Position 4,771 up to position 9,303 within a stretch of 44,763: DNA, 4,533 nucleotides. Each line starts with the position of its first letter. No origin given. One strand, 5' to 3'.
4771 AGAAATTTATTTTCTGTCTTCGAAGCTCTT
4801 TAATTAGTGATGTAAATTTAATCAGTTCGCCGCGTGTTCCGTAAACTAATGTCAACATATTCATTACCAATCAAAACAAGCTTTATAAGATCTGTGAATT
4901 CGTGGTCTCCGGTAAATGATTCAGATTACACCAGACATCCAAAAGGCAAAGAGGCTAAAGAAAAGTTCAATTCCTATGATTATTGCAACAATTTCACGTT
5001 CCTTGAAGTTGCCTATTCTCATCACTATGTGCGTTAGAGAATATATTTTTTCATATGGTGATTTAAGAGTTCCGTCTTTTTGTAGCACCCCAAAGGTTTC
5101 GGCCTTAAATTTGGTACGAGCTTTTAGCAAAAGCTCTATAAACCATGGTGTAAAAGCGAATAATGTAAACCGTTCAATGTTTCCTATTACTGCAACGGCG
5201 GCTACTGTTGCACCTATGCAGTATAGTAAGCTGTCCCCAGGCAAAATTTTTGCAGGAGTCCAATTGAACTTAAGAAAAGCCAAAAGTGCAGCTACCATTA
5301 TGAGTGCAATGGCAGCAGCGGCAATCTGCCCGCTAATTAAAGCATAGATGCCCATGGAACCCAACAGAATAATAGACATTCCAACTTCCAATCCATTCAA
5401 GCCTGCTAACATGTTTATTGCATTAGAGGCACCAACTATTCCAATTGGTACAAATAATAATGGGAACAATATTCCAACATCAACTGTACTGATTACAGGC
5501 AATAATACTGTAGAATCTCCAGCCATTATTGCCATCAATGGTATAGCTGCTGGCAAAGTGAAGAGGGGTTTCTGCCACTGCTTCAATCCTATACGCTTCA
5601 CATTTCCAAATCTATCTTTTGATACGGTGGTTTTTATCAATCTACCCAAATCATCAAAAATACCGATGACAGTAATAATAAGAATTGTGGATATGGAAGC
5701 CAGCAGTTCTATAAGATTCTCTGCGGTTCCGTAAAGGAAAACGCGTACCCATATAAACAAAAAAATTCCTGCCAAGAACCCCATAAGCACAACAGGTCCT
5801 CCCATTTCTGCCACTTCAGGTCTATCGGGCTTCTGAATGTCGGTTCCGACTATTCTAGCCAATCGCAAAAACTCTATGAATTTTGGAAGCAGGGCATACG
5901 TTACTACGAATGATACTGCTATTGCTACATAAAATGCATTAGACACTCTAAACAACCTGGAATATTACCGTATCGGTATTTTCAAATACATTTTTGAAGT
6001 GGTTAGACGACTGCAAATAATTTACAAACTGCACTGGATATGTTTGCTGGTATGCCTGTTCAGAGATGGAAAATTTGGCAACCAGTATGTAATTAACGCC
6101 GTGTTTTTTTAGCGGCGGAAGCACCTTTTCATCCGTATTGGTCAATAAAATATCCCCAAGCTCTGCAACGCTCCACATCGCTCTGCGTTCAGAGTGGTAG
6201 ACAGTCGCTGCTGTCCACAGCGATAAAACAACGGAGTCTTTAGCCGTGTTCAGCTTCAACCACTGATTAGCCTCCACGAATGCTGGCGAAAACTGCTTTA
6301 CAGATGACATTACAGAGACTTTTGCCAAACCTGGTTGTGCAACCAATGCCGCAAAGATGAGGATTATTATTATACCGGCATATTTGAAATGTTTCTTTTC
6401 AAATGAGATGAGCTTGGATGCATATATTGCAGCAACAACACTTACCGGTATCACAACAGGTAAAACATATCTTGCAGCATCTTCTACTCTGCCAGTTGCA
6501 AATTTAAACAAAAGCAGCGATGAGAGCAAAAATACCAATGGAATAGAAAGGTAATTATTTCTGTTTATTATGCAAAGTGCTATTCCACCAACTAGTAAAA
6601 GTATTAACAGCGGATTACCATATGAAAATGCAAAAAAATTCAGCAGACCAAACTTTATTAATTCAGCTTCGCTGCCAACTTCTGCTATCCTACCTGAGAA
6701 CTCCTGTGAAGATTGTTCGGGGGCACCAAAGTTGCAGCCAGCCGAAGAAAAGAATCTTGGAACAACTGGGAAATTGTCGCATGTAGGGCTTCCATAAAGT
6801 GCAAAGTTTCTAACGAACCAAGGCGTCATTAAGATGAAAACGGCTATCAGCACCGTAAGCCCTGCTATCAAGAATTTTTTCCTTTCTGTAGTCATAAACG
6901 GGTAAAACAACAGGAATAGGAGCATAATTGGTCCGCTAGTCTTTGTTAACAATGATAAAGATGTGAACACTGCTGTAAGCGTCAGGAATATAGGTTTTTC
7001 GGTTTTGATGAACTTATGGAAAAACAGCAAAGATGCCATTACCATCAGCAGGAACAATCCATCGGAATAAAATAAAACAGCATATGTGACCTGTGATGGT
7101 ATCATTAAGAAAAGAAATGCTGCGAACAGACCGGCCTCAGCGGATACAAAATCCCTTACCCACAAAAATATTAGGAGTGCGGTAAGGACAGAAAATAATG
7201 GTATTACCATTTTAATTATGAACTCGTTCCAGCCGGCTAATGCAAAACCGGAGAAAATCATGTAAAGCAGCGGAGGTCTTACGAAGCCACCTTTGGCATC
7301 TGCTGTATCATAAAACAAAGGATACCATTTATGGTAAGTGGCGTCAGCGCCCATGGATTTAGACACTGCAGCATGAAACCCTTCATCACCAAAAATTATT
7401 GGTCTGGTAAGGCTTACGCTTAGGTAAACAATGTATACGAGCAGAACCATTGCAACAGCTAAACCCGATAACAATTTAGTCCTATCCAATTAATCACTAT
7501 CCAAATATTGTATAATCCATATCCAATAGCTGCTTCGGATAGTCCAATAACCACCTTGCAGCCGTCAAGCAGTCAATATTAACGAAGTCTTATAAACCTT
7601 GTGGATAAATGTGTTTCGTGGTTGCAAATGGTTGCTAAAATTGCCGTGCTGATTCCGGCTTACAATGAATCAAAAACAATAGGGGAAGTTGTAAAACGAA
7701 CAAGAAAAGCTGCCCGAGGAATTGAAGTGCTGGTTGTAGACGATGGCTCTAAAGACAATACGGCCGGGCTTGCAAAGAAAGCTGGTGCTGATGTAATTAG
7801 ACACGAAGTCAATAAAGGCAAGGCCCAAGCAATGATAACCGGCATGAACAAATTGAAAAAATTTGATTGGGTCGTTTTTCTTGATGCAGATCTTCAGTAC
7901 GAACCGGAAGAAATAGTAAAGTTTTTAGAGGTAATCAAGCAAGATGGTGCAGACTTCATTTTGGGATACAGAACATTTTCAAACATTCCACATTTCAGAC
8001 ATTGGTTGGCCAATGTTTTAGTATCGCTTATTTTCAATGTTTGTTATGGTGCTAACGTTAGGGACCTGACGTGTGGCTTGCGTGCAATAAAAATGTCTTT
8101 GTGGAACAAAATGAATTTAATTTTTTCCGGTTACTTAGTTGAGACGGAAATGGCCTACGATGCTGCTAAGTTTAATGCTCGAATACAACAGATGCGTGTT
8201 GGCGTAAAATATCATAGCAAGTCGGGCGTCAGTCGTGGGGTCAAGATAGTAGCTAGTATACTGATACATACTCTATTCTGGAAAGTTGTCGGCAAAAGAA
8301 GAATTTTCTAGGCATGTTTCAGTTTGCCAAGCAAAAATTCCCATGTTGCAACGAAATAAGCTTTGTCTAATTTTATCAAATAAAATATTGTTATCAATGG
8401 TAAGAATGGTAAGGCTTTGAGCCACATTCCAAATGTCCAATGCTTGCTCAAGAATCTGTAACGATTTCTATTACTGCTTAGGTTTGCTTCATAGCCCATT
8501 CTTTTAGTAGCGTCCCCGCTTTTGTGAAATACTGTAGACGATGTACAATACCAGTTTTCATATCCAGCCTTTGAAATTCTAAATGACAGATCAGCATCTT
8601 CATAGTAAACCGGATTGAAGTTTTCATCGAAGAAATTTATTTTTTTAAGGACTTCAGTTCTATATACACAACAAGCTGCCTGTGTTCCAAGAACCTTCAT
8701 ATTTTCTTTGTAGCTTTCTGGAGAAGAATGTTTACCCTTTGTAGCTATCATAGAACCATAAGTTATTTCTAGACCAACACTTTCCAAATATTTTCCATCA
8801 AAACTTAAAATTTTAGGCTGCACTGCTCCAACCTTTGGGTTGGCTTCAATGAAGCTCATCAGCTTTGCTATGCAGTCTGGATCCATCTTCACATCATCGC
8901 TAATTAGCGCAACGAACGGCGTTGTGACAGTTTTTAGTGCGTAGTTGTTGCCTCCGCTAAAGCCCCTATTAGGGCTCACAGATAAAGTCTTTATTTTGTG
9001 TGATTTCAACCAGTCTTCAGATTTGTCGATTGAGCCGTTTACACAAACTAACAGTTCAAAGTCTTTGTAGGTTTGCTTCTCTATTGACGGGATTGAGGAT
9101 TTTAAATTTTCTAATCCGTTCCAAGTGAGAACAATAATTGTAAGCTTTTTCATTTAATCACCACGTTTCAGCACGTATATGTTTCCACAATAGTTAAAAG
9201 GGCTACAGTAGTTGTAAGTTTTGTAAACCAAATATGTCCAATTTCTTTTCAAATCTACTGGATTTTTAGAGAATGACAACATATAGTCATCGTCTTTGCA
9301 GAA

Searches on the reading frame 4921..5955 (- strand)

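Call 7: search_protein_families(library=pfam, proteins=[window:4921-5955:-])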
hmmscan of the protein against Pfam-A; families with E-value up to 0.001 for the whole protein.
window:4921-5955:- (344 aa): 1 family
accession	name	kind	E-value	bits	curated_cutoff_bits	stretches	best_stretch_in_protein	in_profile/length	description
PF00953.26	Glycos_transf_4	-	1.3e-30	106.9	27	1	86-258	3-159/160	Glycosyl transferase family 4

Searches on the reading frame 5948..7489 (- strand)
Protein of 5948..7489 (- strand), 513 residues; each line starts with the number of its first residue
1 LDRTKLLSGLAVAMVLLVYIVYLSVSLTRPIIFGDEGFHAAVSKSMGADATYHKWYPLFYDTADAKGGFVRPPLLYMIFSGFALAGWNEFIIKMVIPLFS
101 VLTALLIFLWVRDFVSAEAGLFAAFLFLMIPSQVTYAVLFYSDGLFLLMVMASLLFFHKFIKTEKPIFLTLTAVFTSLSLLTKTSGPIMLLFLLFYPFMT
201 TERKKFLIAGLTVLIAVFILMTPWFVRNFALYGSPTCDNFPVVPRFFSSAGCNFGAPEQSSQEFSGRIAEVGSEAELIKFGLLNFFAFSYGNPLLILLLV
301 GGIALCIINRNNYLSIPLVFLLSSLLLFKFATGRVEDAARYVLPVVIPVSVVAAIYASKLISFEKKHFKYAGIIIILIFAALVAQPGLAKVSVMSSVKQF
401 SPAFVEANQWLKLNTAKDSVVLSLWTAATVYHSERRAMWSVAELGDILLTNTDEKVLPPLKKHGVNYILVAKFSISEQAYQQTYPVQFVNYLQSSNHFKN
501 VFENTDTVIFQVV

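Call 7: search_protein_families(library=pfam, proteins=[window:5948-7489:-])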
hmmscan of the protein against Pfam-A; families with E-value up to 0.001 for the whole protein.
window:5948-7489:- (513 aa): 1 family
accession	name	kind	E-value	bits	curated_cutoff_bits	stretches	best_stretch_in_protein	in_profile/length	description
PF13231.12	PMT_2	-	4.3e-10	40.5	26.1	1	72-219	3-155/160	Dolichyl-phosphate-mannose-protein mannosyltransferase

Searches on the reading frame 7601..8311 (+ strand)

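Call 30: search_protein_families(library=pfam, proteins=[window:7601-8311:+])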
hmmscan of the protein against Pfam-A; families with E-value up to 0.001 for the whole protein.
window:7601-8311:+ (236 aa): 5 families
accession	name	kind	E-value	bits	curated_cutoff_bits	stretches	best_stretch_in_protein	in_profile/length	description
PF00535.33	Glycos_transf_2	-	1.1e-27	97.5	23.3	1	16-137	2-128/168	Glycosyl transferase family 2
PF13641.12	Glyco_tranf_2_3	-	8.8e-10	39.4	27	1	14-150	3-132/230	Glycosyltransferase like family 2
PF13704.12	Glyco_tranf_2_4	-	0.00017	22.4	27.5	1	22-97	2-81/98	Glycosyl transferase family 2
PF12804.13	NTP_transf_3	-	0.00019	22.1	27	1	26-120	26-119/160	MobA-like NTP transferase domain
PF10111.15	Glyco_tranf_2_2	-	0.00023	21.2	27.3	1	16-113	2-107/276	Glycosyltransferase like family 2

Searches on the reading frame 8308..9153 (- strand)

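Call 30: search_protein_families(library=pfam, proteins=[window:8308-9153:-])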
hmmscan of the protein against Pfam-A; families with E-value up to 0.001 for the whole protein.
window:8308-9153:- (281 aa): 3 families
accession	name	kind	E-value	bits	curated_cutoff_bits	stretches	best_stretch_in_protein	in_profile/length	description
PF00535.33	Glycos_transf_2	-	2.8e-19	70.1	23.3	1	5-171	1-166/168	Glycosyl transferase family 2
PF13641.12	Glyco_tranf_2_3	-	6.5e-14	52.9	27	1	4-213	3-214/230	Glycosyltransferase like family 2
PF13632.12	Glyco_trans_2_3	-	8.5e-09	35.9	27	1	81-258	2-178/198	Glycosyl transferase family group 2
